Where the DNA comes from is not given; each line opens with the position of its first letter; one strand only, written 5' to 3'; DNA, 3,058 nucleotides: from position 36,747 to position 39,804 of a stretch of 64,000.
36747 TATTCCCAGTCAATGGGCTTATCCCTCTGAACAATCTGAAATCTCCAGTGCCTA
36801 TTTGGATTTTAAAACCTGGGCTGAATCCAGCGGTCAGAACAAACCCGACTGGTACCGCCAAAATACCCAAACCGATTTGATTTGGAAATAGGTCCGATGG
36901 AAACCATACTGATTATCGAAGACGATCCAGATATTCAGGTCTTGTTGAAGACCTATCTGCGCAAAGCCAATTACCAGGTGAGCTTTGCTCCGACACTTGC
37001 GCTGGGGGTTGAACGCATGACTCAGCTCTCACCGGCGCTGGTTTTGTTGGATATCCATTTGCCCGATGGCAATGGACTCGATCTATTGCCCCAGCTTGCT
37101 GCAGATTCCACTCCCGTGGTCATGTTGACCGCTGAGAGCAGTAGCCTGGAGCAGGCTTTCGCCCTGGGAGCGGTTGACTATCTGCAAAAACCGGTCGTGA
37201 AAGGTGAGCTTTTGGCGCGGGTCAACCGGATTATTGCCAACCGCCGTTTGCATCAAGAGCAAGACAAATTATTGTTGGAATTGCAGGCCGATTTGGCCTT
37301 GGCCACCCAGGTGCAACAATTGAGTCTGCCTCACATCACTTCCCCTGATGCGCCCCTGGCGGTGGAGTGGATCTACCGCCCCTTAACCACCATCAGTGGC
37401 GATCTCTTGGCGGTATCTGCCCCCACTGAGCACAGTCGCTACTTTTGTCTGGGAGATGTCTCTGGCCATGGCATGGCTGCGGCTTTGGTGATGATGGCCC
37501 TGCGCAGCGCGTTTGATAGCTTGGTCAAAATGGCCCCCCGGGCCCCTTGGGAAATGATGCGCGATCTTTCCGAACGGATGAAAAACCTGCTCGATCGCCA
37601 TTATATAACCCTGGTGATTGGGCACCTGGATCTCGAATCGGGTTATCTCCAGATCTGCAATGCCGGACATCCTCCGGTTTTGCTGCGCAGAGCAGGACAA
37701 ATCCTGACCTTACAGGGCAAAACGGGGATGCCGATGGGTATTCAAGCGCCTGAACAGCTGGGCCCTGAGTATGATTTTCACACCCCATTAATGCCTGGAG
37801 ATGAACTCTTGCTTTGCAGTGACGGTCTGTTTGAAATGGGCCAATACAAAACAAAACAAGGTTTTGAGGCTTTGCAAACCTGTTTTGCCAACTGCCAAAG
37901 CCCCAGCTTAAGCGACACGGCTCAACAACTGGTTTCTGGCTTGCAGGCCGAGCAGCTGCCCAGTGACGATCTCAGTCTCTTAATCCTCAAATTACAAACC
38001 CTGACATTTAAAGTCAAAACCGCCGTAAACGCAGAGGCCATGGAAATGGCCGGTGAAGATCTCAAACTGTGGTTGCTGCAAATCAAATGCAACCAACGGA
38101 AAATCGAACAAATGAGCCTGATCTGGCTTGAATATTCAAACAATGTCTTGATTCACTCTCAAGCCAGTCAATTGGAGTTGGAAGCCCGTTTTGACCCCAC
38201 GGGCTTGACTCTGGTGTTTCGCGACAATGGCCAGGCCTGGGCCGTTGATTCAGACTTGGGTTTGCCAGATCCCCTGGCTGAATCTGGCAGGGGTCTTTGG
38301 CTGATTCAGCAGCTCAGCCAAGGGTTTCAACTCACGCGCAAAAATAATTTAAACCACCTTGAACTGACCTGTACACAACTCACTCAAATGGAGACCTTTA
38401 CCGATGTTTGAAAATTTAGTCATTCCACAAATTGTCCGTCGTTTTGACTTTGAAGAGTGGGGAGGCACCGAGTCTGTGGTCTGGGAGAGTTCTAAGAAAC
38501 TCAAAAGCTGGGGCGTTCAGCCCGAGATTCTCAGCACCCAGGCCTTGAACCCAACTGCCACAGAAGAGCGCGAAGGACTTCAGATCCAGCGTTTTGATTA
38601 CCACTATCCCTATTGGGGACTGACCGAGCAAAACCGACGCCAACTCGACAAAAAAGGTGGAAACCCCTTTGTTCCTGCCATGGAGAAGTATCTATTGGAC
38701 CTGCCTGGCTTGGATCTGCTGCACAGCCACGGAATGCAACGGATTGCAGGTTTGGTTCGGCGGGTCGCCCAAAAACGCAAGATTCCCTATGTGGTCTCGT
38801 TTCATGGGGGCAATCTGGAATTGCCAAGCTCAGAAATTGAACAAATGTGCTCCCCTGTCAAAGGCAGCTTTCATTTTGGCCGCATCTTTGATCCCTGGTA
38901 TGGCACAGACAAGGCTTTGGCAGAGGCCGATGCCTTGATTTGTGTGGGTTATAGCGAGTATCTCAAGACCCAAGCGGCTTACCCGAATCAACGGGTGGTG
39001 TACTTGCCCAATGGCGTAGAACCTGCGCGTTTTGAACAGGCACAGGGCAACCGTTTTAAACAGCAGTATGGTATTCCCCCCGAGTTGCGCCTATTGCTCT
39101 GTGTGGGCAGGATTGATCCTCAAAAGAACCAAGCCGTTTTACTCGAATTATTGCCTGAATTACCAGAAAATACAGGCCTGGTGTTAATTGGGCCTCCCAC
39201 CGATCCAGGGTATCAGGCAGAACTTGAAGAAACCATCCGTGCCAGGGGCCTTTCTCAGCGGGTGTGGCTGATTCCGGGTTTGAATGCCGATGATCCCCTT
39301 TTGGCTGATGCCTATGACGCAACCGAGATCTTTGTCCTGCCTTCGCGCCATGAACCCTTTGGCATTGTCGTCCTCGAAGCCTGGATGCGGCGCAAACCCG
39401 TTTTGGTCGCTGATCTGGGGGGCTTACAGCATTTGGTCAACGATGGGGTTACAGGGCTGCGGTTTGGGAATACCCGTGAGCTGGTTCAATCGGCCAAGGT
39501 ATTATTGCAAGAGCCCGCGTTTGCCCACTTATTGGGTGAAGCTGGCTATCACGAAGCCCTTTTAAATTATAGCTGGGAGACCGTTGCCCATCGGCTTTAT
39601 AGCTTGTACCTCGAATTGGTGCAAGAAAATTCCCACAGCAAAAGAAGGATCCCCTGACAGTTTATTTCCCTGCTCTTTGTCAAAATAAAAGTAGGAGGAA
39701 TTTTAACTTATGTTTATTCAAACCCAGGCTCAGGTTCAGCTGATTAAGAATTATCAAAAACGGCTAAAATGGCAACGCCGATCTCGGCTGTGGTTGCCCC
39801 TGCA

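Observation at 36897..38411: REC-PP2C-RsbW-like kinase in one polypeptide, co-transcribed with glycosyltransferases and with no sigma factor nearby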

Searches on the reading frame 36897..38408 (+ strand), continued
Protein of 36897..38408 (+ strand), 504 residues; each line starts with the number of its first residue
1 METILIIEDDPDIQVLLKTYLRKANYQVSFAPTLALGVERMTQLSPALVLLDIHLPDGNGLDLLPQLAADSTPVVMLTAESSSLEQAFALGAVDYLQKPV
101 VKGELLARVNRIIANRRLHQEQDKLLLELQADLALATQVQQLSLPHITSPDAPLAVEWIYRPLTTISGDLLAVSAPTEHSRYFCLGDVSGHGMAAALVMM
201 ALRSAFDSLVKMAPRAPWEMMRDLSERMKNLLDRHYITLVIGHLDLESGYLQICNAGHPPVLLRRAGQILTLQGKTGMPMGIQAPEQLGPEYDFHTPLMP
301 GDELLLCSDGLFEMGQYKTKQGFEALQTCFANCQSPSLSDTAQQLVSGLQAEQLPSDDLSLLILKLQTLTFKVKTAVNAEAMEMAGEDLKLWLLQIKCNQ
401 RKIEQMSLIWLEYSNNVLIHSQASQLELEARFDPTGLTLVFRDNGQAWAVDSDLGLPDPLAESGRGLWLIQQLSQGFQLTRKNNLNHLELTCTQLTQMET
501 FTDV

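Call 76: find_encoding_contigs(protein=P0084, flank=8000, max_places=1)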
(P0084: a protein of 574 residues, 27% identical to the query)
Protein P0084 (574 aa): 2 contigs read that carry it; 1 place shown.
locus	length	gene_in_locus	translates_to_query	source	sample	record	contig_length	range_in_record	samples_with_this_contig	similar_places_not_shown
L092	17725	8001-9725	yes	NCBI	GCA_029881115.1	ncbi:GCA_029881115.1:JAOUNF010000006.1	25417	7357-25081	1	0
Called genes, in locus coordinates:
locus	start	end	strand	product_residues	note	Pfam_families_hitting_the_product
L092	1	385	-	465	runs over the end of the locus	PF14793:DUF4478, PF03641:Lysine_decarbox, PF11892:PpnN_C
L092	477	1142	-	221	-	PF01895:PhoU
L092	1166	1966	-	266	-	PF02463:SMC_N (faint), PF00005:ABC_tran, PF13304:AAA_21 (faint)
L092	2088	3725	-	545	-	PF00528:BPD_transp_1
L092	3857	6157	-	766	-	PF23381:Beta-prop_IFT122_1st (faint), PF24805:EIF3I (faint), PF12894:ANAPC4_WD40 (faint), PF24807:WD40_CDC20-Fz, PF25171:Beta-prop_WDR36-Utp21_1st, PF25174:Beta-prop_THOC3, PF25173:Beta-prop_WDR3_1st (faint), PF00528:BPD_transp_1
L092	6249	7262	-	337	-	PF12849:PBP_like_2, PF01547:SBP_bac_1 (faint), PF13531:SBP_bac_11 (weak)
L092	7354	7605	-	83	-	-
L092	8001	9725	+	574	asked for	PF00072:Response_reg, PF07228:SpoIIE, PF13581:HATPase_c_2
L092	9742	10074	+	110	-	PF01740:STAS, PF13466:STAS_2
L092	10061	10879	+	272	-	PF02405:MlaE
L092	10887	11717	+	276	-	PF00005:ABC_tran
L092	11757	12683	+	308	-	PF02470:MlaD, PF28544:Helical_needle (faint)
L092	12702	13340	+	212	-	PF03886:ABC_trans_aux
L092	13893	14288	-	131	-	PF14430:Imm1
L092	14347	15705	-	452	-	PF00989:PAS, PF08448:PAS_4, PF13426:PAS_9 (weak), PF00512:HisKA, PF02518:HATPase_c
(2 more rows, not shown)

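Call 86: find_related_loci(query=L013:12677-14107:+, collection=metagenome_contigs, flank=6000)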
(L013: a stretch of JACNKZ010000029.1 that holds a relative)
Query L013:12677-14107:+ (477 aa) in metagenome_contigs; peptide patterns used: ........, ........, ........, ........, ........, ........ (x = any residue, [..] = any of these).
14 stretches matched a pattern; 3 encode a relative of the query (tblastn E <= 1e-3); 3 distinct loci.
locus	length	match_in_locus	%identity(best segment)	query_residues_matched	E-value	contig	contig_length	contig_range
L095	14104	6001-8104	100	1-477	0e+0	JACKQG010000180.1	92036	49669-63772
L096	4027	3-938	63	167-477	4e-133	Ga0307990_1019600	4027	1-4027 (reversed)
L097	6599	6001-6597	65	9-207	1e-83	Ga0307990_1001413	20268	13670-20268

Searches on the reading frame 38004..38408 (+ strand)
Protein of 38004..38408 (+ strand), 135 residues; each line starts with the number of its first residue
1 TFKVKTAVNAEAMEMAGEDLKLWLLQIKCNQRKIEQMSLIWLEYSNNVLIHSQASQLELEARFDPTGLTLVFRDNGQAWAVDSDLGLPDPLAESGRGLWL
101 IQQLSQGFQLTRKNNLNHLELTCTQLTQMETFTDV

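Call 29: search_solved_structures(query=window:38004-38408:+, max_evalue=10, show_alignments=5)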
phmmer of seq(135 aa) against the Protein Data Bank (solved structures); distinct sequences matched with E-value up to 10: 1.
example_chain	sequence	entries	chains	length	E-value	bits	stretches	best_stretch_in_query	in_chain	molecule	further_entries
8khv_A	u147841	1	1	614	0.013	18.5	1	70-124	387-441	Heparinase II/III-like protein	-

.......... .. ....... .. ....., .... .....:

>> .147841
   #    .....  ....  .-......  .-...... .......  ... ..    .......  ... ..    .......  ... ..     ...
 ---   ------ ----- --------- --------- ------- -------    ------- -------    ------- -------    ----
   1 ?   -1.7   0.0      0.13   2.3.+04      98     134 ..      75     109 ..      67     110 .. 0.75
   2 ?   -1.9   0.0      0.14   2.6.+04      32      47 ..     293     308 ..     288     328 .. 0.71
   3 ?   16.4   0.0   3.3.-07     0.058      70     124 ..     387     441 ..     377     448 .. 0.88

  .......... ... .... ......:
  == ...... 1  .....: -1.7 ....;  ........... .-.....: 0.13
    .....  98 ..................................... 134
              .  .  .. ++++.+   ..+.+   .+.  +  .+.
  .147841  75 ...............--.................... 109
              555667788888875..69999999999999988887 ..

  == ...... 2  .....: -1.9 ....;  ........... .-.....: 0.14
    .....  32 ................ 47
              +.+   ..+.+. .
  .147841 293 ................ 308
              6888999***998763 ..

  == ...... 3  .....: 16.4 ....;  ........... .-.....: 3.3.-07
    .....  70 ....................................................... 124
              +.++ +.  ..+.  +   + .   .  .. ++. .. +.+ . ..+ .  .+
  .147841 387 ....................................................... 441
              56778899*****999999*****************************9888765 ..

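Call 41: search_solved_structures(query=A4, max_evalue=1, show_alignments=3)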
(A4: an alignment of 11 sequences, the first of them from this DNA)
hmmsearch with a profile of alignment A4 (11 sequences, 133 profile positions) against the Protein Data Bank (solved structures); distinct sequences matched with E-value up to 1: 43.
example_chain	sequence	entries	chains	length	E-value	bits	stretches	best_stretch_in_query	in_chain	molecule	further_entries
6m36_A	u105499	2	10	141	1.7e-12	50.3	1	2-112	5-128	Serine-protein kinase RsbW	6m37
1til_A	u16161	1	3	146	1.2e-05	28.1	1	17-116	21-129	Anti-sigma F factor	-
1l0o_A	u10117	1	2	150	1.4e-05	27.9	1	18-115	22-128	Anti-sigma F factor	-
1tid_A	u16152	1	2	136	1.8e-05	27.6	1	17-114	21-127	Anti-sigma F factor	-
1th8_A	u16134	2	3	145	1.9e-05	27.5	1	17-114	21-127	Anti-sigma F factor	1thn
3ke6_A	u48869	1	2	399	7.5e-05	25.6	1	3-106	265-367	Protein Rv1364c/MT1410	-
1ys3_A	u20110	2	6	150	0.00022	24.1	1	36-102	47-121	Sensor-type histidine kinase prrB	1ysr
6lgq_C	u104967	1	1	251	0.0056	19.5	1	41-91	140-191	Histidine kinase KdpD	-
4gt8_A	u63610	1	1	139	0.0059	19.4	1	39-87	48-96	Sensor protein vraS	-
4biu_A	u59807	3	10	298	0.02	17.8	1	43-88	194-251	SENSOR PROTEIN CPXA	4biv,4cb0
4biz_A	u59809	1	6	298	0.02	17.7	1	43-88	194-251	SENSOR PROTEIN CPXA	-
4biw_A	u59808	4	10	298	0.02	17.7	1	43-88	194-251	SENSOR PROTEIN CPXA | Sensor histidine kinase CpxA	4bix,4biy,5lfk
9qih_A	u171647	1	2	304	0.028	17.3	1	5-101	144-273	SenB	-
8sbm_A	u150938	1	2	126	0.028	17.3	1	28-76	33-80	GAF domain-containing protein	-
7cch_A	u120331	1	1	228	0.033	17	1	24-103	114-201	AdeS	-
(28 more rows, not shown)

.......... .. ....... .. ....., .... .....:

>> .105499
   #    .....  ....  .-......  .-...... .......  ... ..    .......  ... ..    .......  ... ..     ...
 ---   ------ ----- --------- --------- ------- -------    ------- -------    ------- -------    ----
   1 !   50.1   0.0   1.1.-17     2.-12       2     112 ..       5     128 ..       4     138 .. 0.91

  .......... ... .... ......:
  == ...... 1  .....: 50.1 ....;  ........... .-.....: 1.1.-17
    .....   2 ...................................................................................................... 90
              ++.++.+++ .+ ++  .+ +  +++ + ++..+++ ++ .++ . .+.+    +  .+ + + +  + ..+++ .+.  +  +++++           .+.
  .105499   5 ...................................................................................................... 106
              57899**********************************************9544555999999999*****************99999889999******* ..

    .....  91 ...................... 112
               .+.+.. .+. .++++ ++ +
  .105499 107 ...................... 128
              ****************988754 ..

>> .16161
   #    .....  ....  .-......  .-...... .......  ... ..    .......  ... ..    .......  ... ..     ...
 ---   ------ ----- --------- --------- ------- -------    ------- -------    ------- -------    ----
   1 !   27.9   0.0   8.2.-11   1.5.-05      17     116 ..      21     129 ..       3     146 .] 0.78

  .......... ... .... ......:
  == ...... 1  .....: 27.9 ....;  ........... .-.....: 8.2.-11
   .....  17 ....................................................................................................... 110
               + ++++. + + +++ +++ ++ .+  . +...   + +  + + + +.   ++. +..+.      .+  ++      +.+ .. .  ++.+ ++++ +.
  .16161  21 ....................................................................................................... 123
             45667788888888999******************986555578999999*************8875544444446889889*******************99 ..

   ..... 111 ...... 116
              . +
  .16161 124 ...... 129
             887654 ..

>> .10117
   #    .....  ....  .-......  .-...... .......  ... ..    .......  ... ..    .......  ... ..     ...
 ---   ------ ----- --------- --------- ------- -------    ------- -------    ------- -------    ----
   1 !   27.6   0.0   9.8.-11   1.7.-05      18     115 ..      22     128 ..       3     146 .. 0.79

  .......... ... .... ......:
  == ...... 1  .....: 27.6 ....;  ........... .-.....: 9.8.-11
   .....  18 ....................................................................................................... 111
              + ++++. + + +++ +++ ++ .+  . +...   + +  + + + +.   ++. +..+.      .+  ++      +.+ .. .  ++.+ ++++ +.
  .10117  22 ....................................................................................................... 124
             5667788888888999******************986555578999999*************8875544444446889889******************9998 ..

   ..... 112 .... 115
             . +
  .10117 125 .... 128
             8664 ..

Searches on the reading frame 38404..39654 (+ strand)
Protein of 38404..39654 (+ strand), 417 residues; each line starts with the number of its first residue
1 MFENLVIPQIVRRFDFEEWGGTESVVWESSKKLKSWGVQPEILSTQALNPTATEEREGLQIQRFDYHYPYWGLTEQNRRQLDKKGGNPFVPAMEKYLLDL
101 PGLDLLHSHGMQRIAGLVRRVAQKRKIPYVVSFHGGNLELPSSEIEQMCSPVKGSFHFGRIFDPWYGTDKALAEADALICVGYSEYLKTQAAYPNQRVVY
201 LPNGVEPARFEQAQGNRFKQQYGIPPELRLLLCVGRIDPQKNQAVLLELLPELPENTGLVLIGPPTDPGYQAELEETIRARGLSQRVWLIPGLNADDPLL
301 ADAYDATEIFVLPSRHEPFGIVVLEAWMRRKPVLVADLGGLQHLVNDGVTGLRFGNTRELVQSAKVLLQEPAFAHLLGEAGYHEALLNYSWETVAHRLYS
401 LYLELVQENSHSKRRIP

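Call 3: search_protein_families(library=pfam, proteins=[window:38404-39654:+], max_evalue=0.01)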
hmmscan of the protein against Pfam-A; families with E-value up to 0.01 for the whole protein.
window:38404-39654:+ (417 aa): 6 families
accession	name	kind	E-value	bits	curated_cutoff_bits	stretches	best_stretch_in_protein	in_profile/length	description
PF00534.26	Glycos_transf_1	-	6.1e-27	94.7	26.4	1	218-382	5-170/172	Glycosyl transferases group 1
PF13692.12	Glyco_trans_1_4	-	4.1e-22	79.4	27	1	230-369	3-141/142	Glycosyl transferases group 1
PF13579.12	Glyco_trans_4_4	-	1.3e-11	45.5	29.7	1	20-204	1-158/158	Glycosyl transferase 4-like domain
PF13439.12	Glyco_transf_4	-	3.3e-11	43.9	28.5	1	19-209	1-170/170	Glycosyltransferase Family 4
PF20706.3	GT4-conflict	-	3.4e-08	33.3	26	1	173-351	145-326/385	Family 4 Glycosyltransferase in conflict systems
PF13524.12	Glyco_trans_1_2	-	0.00043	20.7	25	1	304-398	44-142/144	Glycosyl transferase-like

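Call 6: search_protein_families(library=ncbifam, proteins=[window:38404-39654:+], max_evalue=0.001)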
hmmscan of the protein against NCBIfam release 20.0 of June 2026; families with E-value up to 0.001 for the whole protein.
window:38404-39654:+ (417 aa): 33 families (the best 25 are shown)
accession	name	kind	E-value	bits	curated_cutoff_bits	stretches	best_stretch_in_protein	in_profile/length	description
TIGR02149.1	glgA_Coryne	subfamily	2.8e-28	99.1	302.4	1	162-405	133-390/391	glycogen synthase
TIGR03449.1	mycothiol_MshA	equivalog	1.7e-26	93.1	462.5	1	20-406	21-404/406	D-inositol-3-phosphate glycosyltransferase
NF038229.1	Glyco4_Geo_Pelo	equivalog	7.6e-23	81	400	1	168-406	103-337/338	GPMC system family 4 glycosyltransferase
NF038295.1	EPS_HpsP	equivalog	1.8e-21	76.6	550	1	196-405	176-387/388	hormogonium polysaccharide biosynthesis glycosyltransferase HpsP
TIGR03088.1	stp2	hypoth_equivalog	2.2e-21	76.3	409.05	1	184-404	148-372/374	TIGR03088 family PEP-CTERM/XrtA system glycosyltransferase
NF041010.1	glycosy_Agl16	equivalog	2.6e-21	75.9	575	1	189-405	149-351/352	glycosylation protein Agl16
NF047684.1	TeichurnBiosyTuaC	equivalog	1.8e-20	73.2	550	1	52-406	64-390/391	teichuronic acid biosynthesis protein TuaC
NF041876.1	EPS_EpsE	equivalog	5.1e-20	72.1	400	1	193-397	183-388/389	exopolysaccharide biosynthesis GT4 family glycosyltransferase EpsE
NF012028.0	PRK15484.1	subfamily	3.2e-18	66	618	1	173-398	137-371/380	lipopolysaccharide N-acetylglucosaminyltransferase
TIGR04047.1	MSMEG_0565_glyc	hypoth_equivalog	4e-17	62.4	259.85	1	169-402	133-371/373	MSMEG_0565 family glycosyltransferase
TIGR03999.1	thiol_BshA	equivalog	1.1e-16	60.7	273.7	1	184-406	152-374/375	N-acetyl-alpha-D-glucosaminyl L-malate synthase BshA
TIGR04157.1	glyco_rSAM_CFB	subfamily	3.7e-15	55.8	400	1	169-355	164-349/406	TIGR04157 family glycosyltransferase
NF053513.1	Gtran_IagA_BgsA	equivalog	4e-14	52.3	460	1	170-405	101-331/333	LTA glycolipid anchor biosynthesis glycosyltransferase, IagA/BgsA family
NF053787.1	GlcN_PG_synth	equivalog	1.1e-13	50.8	480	1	197-406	165-360/361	N-acetylglucosaminyl phosphatidylglycerol synthase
NF038298.1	EPS_HpsO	equivalog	1e-12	47.5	575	1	190-405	163-387/388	hormogonium polysaccharide biosynthesis glycosyltransferase HpsO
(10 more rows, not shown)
